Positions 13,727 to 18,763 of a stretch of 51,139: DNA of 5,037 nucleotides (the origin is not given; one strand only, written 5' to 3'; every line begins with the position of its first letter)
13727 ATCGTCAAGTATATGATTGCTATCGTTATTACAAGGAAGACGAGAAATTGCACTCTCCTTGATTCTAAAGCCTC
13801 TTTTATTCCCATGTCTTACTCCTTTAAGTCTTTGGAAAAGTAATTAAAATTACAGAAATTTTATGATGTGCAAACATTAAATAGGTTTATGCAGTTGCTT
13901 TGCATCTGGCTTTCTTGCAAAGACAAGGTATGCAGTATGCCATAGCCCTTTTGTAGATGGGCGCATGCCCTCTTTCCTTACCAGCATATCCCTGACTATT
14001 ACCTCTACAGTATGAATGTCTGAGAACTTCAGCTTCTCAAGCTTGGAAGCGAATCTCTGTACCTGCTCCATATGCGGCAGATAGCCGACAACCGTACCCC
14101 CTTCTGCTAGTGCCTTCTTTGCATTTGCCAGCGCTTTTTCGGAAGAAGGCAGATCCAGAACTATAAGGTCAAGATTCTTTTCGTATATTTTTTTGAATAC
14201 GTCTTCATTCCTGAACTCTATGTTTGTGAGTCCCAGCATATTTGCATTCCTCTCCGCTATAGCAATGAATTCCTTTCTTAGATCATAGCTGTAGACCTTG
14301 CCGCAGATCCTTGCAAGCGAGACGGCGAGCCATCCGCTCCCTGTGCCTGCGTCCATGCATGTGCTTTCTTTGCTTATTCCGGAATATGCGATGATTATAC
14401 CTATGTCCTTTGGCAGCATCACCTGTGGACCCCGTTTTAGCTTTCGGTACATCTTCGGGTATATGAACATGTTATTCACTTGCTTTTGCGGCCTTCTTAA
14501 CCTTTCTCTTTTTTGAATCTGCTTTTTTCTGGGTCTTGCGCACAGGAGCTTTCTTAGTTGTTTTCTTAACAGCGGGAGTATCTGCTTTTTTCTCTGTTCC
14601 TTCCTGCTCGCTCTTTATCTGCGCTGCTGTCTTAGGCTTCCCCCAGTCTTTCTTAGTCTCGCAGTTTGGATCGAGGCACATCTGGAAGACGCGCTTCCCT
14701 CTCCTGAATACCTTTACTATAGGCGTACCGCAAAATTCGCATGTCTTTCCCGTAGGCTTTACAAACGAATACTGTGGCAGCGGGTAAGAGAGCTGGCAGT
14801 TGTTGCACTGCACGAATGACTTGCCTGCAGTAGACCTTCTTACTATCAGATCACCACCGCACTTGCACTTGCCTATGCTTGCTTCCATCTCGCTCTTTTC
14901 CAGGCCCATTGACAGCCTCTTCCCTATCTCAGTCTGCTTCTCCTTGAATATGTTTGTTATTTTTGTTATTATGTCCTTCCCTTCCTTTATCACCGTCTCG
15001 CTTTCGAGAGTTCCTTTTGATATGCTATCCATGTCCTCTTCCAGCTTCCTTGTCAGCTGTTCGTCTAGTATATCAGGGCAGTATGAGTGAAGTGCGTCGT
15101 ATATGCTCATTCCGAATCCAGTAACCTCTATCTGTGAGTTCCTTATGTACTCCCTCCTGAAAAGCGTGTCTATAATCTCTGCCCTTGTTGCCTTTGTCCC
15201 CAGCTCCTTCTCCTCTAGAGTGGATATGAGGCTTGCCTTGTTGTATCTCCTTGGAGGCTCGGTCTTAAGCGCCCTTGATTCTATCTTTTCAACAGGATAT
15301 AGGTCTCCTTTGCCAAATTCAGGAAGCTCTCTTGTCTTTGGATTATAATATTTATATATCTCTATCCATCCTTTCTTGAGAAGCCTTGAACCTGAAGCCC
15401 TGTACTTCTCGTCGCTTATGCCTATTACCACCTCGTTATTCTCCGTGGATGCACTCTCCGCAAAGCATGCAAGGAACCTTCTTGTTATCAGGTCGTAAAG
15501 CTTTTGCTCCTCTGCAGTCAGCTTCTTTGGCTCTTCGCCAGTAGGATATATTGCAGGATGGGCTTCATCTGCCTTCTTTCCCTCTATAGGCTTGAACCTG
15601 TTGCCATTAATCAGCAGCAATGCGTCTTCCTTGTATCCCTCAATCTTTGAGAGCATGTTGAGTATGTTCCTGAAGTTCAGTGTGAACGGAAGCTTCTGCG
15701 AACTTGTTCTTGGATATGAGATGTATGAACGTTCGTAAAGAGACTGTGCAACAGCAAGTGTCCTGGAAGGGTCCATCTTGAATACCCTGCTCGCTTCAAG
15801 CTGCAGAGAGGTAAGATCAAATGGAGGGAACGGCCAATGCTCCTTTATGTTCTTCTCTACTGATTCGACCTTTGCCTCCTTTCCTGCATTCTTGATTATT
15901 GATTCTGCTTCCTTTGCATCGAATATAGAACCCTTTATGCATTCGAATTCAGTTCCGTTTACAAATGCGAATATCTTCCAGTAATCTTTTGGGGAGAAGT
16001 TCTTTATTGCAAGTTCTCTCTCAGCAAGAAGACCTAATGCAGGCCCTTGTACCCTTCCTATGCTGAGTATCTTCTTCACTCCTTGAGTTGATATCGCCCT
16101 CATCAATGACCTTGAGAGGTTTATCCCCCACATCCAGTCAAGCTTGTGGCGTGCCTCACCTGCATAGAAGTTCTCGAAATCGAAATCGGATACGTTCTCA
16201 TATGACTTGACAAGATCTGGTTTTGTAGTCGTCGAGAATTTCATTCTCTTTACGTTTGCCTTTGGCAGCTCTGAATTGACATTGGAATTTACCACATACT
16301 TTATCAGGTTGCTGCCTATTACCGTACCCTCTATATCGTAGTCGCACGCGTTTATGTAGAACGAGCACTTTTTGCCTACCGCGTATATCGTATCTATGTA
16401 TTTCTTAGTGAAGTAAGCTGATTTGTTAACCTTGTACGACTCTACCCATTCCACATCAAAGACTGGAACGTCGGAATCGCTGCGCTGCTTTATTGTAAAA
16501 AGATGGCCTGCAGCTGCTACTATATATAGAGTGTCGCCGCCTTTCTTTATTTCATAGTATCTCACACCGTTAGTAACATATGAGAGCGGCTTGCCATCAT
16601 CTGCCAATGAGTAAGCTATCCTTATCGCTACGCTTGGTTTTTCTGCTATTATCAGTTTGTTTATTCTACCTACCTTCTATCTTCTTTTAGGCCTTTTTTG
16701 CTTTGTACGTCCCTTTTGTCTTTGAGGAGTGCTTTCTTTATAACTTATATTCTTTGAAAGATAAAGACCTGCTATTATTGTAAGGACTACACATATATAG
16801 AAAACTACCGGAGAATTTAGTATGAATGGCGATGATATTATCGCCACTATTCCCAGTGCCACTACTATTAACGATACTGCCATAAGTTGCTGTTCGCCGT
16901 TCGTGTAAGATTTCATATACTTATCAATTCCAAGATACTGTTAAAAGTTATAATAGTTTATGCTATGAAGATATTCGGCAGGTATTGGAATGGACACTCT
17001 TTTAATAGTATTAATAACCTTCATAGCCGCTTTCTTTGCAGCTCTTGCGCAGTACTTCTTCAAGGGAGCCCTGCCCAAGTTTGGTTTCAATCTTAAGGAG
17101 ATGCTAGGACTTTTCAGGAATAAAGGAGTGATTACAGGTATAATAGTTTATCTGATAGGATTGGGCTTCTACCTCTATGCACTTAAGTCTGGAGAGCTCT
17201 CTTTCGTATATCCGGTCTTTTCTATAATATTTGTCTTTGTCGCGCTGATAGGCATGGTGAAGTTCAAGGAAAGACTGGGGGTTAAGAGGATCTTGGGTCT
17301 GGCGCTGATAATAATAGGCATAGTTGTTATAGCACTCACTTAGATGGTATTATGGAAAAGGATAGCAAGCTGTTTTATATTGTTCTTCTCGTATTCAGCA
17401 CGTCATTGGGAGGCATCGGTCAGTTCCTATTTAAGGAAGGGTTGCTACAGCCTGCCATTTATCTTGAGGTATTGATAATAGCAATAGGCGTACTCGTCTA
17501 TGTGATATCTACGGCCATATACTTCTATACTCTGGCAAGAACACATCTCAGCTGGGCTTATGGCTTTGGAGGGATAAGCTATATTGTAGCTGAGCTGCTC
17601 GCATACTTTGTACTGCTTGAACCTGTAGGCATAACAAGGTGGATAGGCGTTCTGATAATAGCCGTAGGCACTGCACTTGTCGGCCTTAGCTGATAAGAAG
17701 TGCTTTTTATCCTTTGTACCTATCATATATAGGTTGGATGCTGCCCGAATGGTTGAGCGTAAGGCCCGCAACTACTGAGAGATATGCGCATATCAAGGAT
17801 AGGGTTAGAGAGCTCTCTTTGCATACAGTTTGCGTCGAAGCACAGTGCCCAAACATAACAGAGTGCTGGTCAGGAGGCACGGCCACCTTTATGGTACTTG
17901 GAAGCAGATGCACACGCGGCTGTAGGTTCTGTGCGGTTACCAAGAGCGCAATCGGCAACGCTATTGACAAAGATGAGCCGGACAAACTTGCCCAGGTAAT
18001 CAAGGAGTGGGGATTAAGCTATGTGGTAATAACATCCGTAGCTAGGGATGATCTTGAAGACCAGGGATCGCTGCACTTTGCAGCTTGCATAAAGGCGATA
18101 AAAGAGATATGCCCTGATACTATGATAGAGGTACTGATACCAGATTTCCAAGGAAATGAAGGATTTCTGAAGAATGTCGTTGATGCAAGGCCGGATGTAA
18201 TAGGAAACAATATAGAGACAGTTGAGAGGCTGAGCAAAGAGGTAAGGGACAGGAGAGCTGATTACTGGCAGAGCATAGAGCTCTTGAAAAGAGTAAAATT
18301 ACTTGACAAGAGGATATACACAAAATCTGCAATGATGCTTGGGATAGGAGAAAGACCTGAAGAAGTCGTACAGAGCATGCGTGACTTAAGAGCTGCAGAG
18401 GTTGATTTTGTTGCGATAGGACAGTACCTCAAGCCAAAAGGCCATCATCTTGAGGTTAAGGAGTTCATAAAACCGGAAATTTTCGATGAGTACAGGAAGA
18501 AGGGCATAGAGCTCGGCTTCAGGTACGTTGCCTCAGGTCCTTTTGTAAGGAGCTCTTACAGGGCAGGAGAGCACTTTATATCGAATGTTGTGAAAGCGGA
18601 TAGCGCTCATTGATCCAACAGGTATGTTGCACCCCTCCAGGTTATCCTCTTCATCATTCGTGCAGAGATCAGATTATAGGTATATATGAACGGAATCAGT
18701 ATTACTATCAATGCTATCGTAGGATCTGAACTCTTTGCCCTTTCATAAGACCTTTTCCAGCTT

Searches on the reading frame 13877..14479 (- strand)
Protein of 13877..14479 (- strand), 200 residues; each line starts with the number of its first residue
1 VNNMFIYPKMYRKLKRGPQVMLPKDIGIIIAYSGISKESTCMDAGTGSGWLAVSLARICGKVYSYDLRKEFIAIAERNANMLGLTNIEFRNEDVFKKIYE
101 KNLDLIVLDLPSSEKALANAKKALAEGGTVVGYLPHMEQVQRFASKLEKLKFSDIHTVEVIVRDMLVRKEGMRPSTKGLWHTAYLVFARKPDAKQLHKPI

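Call 69: search_protein_families(library=pfam, proteins=[window:13877-14479:-], max_evalue=0.0001)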
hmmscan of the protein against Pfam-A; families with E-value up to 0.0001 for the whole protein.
window:13877-14479:- (200 aa): 8 families
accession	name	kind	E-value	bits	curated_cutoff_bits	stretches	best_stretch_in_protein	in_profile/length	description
PF08704.16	GCD14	-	1.9e-24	87.1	26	1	15-173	18-185/247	tRNA methyltransferase complex GCD14 subunit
PF13847.12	Methyltransf_31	-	1.3e-12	48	27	1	36-138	2-116/145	Methyltransferase domain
PF13649.12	Methyltransf_25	-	4e-09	37.5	27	1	42-128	2-97/97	Methyltransferase domain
PF08241.18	Methyltransf_11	-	4.7e-08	34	21.2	1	43-131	2-94/95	Methyltransferase domain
PF05175.20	MTS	-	4e-07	30.3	23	1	38-112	32-108/170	Methyltransferase small domain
PF01728.25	FtsJ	-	2.6e-05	24.7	24.1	0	35-110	19-99/181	FtsJ-like methyltransferase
PF01135.25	PCMT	-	3.3e-05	24.2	20.3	1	22-109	58-149/210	Protein-L-isoaspartate(D-aspartate) O-methyltransferase (PCMT)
PF06325.19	PrmA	-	3.8e-05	23.8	22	1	36-109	160-233/296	Ribosomal protein L11 methyltransferase (PrmA)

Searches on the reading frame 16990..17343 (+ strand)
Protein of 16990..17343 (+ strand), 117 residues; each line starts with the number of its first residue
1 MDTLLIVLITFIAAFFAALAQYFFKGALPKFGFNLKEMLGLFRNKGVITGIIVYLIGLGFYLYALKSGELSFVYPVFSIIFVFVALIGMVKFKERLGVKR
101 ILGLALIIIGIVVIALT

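Call 96: search_protein_families(library=pfam, proteins=[window:16990-17343:+], max_evalue=0.001)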
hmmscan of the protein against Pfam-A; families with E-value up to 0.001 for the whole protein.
window:16990-17343:+ (117 aa): 3 families
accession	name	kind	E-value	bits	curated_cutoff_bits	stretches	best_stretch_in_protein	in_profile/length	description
PF00892.27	EamA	-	1.2e-09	39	28.2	1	2-115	29-134/135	EamA-like transporter family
PF00893.25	Multi_Drug_Res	-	3.1e-06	28.1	23.7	1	36-107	21-93/93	Small Multidrug Resistance protein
PF10639.15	TMEM234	-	8.4e-06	26.3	30.1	1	36-114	33-112/113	Putative transmembrane family 234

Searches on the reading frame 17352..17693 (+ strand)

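Call 96: search_protein_families(library=pfam, proteins=[window:17352-17693:+], max_evalue=0.001)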
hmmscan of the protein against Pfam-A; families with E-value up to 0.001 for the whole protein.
window:17352-17693:+ (113 aa): 1 family
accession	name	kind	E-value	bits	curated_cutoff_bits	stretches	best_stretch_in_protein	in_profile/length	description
PF00892.27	EamA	-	0.00037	21.2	28.2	1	24-110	49-133/135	EamA-like transporter family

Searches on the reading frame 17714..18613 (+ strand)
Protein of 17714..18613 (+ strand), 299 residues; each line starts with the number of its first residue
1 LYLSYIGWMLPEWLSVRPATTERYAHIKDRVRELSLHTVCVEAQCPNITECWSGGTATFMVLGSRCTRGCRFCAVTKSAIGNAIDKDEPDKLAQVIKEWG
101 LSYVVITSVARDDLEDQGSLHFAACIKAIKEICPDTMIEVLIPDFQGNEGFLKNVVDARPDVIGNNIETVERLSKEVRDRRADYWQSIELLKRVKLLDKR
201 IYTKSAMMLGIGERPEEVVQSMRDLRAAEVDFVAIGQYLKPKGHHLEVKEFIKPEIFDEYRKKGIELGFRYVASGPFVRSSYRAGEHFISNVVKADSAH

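Call 69: search_protein_families(library=pfam, proteins=[window:17714-18613:+], max_evalue=0.0001)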
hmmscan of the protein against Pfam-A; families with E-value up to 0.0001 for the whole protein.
window:17714-18613:+ (299 aa): 2 families
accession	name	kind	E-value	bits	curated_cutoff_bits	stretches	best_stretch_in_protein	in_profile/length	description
PF04055.27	Radical_SAM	-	3.2e-18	66.9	29.5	1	61-225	2-166/166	Radical SAM superfamily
PF16881.10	LIAS_N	-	3.8e-07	30.9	27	1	10-45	61-96/96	N-terminal domain of lipoyl synthase of Radical_SAM family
